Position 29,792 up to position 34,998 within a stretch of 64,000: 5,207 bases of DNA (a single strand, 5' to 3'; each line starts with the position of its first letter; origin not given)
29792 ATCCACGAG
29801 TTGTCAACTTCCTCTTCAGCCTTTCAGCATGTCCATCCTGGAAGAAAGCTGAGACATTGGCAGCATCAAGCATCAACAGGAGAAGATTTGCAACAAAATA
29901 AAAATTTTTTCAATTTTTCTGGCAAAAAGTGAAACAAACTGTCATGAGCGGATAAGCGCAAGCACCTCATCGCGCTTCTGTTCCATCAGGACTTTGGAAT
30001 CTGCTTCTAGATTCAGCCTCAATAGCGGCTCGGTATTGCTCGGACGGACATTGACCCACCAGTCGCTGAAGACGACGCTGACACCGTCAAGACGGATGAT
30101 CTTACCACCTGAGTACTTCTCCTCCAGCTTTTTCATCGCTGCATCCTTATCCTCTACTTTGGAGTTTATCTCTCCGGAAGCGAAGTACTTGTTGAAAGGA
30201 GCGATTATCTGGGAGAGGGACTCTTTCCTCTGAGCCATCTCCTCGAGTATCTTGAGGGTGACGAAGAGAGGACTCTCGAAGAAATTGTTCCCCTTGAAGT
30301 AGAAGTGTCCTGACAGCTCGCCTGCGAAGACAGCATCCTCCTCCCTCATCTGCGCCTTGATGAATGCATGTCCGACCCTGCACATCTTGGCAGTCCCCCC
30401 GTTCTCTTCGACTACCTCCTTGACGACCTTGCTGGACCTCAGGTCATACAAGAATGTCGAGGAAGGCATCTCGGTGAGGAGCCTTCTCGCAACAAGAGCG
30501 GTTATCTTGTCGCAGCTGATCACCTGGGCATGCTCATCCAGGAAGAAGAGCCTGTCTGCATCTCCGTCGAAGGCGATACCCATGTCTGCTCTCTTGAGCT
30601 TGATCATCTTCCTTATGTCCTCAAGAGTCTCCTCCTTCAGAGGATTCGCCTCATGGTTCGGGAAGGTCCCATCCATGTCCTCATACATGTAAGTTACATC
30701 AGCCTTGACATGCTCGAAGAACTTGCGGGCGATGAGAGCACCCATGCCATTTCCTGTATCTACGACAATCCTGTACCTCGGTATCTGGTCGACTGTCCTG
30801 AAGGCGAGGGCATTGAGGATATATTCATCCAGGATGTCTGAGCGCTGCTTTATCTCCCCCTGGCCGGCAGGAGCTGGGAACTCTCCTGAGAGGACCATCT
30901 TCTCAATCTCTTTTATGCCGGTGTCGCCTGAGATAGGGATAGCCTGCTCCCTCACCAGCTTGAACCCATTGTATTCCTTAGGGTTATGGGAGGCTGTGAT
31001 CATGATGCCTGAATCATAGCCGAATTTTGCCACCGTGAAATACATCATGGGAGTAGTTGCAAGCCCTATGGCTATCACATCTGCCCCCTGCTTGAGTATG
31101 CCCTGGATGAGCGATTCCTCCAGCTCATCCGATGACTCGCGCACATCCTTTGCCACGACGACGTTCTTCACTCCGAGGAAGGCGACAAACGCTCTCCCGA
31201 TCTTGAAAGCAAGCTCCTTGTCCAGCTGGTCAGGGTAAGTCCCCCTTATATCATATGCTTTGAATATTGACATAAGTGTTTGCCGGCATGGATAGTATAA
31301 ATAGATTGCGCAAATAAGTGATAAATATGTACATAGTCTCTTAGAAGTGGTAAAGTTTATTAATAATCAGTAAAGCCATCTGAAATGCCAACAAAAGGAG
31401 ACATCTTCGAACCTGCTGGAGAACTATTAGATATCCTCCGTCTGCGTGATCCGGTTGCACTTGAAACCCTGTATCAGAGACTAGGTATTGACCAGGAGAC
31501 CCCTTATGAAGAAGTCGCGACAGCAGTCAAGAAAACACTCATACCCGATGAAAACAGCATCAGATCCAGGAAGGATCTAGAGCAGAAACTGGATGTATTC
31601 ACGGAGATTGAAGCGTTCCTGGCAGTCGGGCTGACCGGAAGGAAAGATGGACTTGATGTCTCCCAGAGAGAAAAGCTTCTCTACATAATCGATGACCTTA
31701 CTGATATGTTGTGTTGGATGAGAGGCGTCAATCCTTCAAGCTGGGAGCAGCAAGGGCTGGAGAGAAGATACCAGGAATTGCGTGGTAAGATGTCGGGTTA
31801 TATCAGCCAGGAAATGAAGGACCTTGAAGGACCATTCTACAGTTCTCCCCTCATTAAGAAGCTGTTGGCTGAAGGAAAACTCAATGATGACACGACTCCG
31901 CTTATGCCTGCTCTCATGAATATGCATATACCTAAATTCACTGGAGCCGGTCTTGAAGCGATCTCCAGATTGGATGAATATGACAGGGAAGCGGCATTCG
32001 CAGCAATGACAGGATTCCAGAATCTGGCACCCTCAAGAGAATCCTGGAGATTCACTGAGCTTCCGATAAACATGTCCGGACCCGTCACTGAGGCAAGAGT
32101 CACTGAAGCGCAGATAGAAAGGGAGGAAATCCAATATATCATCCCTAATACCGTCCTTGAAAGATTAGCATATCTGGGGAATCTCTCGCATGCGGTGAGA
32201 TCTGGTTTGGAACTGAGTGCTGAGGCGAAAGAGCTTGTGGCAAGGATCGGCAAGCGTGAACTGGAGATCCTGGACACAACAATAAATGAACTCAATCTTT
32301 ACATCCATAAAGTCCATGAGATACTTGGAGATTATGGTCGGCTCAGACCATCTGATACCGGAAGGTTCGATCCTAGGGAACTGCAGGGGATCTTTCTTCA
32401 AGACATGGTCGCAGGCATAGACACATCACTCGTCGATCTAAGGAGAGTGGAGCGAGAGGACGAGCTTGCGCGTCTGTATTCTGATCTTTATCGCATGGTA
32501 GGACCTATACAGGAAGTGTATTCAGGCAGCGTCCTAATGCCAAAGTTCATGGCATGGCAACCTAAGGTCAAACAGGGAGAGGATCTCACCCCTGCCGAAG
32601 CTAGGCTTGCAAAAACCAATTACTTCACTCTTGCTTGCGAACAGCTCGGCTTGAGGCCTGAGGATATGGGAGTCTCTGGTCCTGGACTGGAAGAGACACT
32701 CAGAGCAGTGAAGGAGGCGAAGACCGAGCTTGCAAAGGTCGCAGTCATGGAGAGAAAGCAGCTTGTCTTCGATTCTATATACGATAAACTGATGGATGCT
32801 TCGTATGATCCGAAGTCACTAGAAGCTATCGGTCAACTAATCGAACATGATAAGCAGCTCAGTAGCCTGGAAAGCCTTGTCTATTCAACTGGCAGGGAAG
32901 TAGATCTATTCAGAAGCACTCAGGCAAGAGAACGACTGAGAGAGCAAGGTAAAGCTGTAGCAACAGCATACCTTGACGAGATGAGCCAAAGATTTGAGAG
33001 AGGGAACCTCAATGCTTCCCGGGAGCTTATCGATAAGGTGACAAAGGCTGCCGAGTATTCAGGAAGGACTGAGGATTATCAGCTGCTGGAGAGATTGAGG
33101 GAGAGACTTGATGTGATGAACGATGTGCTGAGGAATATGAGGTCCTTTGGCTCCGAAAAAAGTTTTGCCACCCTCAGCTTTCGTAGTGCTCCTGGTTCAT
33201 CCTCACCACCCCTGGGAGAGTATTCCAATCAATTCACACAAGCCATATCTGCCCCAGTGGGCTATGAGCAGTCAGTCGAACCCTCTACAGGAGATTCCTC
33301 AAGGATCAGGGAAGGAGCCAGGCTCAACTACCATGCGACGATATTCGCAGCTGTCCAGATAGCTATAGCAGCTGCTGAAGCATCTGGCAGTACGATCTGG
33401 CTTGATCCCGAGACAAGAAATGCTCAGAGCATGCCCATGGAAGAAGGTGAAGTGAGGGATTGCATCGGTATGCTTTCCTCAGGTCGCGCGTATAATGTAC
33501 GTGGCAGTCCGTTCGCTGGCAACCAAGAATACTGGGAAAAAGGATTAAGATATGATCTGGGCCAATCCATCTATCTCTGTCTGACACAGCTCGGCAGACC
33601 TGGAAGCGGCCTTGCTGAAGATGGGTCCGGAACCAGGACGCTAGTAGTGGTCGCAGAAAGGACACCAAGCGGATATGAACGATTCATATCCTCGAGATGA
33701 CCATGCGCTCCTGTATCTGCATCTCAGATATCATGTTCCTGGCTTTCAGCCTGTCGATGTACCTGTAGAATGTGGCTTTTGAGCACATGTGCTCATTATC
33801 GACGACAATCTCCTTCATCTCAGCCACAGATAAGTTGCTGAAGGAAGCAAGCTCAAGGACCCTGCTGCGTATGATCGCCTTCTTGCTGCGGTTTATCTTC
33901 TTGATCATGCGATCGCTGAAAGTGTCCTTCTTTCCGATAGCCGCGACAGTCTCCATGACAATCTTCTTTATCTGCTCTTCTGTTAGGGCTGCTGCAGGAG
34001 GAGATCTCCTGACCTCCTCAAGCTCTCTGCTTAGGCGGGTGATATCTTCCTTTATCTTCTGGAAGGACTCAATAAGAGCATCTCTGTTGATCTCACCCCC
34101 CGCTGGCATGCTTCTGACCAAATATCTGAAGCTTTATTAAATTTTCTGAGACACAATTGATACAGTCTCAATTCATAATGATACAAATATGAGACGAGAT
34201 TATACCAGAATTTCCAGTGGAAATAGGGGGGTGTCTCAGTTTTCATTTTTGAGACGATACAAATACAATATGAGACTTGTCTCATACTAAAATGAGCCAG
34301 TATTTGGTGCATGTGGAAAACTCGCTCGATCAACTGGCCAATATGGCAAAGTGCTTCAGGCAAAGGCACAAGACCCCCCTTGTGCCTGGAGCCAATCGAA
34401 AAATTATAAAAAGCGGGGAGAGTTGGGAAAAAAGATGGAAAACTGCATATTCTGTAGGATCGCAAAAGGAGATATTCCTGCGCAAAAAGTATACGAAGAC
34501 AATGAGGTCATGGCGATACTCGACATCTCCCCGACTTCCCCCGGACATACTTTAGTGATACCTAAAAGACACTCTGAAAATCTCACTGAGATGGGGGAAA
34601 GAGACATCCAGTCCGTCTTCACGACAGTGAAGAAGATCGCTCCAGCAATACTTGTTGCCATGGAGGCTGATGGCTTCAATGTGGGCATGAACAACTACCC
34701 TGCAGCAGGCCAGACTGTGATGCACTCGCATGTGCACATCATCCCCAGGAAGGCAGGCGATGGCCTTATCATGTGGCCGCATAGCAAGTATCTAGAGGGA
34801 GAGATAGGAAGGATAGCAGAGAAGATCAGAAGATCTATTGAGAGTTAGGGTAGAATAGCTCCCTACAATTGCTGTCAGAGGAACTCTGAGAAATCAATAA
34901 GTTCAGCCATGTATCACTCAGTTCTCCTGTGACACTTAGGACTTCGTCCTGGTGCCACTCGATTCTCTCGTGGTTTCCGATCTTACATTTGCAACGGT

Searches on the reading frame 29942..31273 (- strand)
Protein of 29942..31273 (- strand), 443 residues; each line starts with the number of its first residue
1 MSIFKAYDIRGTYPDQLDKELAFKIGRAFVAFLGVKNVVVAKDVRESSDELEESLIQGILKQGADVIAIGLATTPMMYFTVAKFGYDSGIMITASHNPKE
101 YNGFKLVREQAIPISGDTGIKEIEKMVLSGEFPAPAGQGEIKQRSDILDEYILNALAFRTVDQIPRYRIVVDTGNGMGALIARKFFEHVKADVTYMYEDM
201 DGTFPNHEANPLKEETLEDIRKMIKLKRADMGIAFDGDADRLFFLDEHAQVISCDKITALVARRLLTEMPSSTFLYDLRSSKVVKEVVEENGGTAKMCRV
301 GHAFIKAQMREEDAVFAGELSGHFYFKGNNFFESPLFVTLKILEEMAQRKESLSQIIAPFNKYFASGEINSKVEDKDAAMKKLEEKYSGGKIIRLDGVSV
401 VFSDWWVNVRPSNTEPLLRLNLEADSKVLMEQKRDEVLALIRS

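Call 9: search_protein_families(library=pfam, proteins=[window:29942-31273:-])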
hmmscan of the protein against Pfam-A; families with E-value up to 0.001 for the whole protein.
window:29942-31273:- (443 aa): 4 families
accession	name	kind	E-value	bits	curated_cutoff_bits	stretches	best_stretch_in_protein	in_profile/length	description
PF02878.22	PGM_PMM_I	-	3e-38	131.1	22.5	1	3-132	3-136/138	Phosphoglucomutase/phosphomannomutase, alpha/beta/alpha domain I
PF02880.22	PGM_PMM_III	-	6.7e-21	75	20.7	1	255-363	3-115/115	Phosphoglucomutase/phosphomannomutase, alpha/beta/alpha domain III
PF02879.22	PGM_PMM_II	-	2.8e-20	73.2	29.3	1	167-247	21-101/103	Phosphoglucomutase/phosphomannomutase, alpha/beta/alpha domain II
PF00408.26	PGM_PMM_IV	-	2.9e-13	50.1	23.1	1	368-438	1-66/68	Phosphoglucomutase/phosphomannomutase, C-terminal domain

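Call 11: find_encoding_contigs(protein=window:29942-31273:-, flank=10000, max_places=6)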
Protein window:29942-31273:- (443 aa): 3 contigs read that carry it; 1 place shown.
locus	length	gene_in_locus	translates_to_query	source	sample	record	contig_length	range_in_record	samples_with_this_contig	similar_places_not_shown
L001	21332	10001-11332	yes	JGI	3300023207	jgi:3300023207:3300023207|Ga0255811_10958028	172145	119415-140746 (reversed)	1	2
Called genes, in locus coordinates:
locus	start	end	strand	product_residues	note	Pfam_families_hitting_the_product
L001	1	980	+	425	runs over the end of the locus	PF13793:Pribosyltran_N, PF00156:Pribosyltran (faint), PF14572:Pribosyl_synth (weak)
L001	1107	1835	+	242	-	-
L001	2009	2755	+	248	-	PF02616:SMC_ScpA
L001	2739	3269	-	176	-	-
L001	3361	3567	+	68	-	-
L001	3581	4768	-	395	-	PF00438:S-AdoMet_synt_N, PF02772:S-AdoMet_synt_M, PF02773:S-AdoMet_synt_C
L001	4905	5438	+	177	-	PF01381:HTH_3, PF12844:HTH_19 (weak), PF13560:HTH_31 (weak), PF00571:CBS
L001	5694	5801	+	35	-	-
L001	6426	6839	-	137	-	PF11969:DcpS_C, PF01230:HIT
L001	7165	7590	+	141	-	-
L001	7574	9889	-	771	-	-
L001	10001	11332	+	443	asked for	PF02878:PGM_PMM_I, PF02879:PGM_PMM_II, PF02880:PGM_PMM_III, PF00408:PGM_PMM_IV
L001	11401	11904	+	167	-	-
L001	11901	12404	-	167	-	PF02002:TFIIE_alpha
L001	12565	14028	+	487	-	-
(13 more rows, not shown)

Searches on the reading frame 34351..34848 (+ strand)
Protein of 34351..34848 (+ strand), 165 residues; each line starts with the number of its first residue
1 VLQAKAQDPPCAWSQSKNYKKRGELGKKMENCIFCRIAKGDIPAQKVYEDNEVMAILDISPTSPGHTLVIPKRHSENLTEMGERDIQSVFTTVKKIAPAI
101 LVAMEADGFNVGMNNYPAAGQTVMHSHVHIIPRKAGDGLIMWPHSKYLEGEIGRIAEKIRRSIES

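Call 9: search_protein_families(library=pfam, proteins=[window:34351-34848:+])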
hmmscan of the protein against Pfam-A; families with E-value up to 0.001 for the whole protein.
window:34351-34848:+ (165 aa): 2 families
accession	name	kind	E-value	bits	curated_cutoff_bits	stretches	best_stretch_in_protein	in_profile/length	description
PF01230.28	HIT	-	1.7e-28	99.5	21.5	1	40-135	2-97/98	HIT domain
PF11969.13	DcpS_C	-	4.4e-17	63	24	1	31-132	1-101/114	Scavenger mRNA decapping enzyme C-term binding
